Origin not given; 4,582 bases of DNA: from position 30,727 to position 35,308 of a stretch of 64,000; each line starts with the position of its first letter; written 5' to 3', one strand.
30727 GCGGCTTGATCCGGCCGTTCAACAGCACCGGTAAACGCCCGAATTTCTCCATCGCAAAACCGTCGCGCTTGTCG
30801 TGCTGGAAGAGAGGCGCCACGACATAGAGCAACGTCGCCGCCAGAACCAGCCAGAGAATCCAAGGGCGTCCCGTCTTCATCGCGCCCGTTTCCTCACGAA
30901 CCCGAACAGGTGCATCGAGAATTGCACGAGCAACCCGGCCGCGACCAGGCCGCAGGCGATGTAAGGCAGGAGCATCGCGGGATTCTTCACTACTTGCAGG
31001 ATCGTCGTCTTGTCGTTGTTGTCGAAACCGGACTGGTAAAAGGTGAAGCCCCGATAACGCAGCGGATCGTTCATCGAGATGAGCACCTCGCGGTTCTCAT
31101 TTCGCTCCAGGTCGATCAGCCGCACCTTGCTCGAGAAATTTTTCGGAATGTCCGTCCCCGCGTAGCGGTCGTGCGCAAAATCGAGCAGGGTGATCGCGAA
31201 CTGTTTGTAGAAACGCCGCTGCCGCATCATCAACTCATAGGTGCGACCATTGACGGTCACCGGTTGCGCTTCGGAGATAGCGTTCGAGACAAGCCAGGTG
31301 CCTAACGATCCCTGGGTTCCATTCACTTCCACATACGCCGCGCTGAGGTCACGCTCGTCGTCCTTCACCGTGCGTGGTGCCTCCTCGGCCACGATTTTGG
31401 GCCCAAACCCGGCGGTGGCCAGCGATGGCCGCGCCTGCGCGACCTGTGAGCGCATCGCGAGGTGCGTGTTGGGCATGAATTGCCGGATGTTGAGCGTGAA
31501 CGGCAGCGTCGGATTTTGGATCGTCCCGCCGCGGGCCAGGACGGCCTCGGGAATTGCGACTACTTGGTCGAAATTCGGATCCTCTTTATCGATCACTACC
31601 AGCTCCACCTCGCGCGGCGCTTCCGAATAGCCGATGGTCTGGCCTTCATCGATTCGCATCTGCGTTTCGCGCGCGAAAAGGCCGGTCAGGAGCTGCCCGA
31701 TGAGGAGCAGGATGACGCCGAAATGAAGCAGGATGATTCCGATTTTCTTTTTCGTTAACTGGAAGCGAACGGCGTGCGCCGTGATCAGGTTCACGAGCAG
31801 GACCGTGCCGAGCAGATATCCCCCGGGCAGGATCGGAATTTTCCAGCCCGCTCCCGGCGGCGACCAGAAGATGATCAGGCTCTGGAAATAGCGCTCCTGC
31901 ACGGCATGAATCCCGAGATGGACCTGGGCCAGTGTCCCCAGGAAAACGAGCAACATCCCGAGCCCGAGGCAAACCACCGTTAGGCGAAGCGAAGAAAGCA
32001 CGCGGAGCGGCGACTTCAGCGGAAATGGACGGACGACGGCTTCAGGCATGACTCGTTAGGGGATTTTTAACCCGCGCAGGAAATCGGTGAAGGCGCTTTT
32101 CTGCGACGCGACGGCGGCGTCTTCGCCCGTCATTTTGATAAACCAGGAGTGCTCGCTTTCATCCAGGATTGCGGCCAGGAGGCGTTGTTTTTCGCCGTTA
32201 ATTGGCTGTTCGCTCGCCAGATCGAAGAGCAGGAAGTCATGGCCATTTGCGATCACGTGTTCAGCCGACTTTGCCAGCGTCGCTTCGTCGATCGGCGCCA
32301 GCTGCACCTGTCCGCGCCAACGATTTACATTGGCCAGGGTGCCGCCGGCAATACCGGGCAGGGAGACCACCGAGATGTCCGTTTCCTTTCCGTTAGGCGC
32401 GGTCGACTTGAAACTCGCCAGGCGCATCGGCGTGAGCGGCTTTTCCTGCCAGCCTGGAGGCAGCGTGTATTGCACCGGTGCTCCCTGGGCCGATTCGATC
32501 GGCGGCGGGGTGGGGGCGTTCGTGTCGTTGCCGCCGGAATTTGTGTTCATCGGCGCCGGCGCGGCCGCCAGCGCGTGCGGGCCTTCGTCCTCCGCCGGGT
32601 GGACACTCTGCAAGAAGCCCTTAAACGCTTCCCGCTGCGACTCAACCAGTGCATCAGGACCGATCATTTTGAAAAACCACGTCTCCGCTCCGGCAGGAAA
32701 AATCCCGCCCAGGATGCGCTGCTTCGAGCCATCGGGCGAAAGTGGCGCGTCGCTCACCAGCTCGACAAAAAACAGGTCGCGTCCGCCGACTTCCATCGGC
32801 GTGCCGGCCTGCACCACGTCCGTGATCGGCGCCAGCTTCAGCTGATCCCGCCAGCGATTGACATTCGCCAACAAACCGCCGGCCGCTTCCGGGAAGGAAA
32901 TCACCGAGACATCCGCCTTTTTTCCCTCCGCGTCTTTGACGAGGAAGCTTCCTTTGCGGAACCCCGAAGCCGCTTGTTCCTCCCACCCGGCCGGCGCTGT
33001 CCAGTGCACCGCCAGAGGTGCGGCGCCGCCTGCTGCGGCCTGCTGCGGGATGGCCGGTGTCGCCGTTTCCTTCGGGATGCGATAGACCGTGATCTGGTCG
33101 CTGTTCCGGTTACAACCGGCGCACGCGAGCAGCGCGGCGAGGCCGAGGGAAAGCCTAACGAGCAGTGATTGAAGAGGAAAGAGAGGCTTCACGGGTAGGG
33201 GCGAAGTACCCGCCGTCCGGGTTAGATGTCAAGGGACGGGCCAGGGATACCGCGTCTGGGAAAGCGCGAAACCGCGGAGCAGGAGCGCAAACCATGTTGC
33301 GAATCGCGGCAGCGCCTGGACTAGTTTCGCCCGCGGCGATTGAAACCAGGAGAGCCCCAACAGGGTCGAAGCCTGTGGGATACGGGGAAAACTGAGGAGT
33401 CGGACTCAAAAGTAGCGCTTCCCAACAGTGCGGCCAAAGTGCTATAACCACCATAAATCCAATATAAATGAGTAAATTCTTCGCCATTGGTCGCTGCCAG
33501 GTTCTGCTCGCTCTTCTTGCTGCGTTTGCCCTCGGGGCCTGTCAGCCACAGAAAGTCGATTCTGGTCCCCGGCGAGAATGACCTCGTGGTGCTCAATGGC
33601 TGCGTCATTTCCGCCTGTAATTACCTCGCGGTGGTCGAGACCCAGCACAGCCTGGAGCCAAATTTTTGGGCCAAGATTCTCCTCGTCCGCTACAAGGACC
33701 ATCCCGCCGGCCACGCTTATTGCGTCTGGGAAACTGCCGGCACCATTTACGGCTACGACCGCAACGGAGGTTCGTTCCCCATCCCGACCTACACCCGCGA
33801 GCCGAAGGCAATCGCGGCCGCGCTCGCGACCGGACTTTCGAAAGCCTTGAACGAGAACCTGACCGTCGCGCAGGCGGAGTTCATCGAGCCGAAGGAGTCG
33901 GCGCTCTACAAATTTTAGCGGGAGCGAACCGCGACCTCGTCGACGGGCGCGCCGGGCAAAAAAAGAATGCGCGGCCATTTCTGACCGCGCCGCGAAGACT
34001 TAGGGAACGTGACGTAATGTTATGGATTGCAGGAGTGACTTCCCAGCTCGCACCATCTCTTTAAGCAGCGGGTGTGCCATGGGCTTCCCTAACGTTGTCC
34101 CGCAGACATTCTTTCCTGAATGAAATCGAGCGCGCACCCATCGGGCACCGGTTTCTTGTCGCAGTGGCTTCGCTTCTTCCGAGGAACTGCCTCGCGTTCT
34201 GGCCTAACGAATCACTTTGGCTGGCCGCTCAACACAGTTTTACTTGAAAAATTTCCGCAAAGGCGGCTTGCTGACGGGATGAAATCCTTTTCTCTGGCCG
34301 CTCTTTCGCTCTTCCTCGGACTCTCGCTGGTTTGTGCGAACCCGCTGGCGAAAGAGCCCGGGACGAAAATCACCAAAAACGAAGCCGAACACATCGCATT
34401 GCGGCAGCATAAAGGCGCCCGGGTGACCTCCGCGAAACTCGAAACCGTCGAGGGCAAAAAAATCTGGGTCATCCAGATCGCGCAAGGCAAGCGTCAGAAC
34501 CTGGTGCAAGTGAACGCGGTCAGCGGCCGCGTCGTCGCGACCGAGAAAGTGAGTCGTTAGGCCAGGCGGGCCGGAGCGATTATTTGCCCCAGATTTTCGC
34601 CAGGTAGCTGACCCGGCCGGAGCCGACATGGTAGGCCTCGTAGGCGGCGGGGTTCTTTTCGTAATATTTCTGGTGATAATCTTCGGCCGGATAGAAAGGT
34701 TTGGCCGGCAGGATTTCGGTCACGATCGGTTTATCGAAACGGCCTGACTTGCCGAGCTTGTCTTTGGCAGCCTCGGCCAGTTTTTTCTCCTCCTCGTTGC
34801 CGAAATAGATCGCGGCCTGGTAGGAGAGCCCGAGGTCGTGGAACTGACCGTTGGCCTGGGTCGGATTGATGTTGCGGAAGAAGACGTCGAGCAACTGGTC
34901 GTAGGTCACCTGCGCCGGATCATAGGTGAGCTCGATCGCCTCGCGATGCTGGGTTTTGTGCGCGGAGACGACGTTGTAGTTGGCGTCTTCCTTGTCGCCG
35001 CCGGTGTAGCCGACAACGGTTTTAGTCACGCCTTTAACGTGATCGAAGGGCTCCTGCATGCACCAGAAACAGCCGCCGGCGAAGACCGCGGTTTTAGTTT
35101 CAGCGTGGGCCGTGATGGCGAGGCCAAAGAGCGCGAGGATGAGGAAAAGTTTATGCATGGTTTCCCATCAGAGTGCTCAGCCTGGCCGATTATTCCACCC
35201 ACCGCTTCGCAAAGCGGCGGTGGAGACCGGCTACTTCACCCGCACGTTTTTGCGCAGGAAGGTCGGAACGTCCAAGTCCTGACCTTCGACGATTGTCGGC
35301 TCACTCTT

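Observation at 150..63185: Hyper-abundant 9-mer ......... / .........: about one copy per kb, strand-symmetric and frame-independent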

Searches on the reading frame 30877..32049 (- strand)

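Call 8: search_protein_families(library=pfam, proteins=[window:30877-32049:-])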
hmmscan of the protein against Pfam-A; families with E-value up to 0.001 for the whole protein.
window:30877-32049:- (390 aa): 1 family
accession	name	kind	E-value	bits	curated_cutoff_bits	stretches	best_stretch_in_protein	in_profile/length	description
PF05140.19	ResB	-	2.2e-18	66.8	24.6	1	282-347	205-270/486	ResB-like family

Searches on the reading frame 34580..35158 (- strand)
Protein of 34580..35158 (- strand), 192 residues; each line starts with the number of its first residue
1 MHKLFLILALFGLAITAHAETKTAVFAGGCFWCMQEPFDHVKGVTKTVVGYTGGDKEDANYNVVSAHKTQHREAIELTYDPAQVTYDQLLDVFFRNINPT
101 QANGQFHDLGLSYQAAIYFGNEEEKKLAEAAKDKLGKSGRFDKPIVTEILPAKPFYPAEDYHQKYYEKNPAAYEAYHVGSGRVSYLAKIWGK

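Call 22: search_protein_families(library=pfam, proteins=[window:34580-35158:-], max_evalue=0.0001)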
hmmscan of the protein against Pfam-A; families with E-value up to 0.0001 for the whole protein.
window:34580-35158:- (192 aa): 1 family
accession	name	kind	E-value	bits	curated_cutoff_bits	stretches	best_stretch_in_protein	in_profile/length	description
PF01625.27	PMSR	-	3.2e-60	203.3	23.7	1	23-174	1-152/153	Peptide methionine sulfoxide reductase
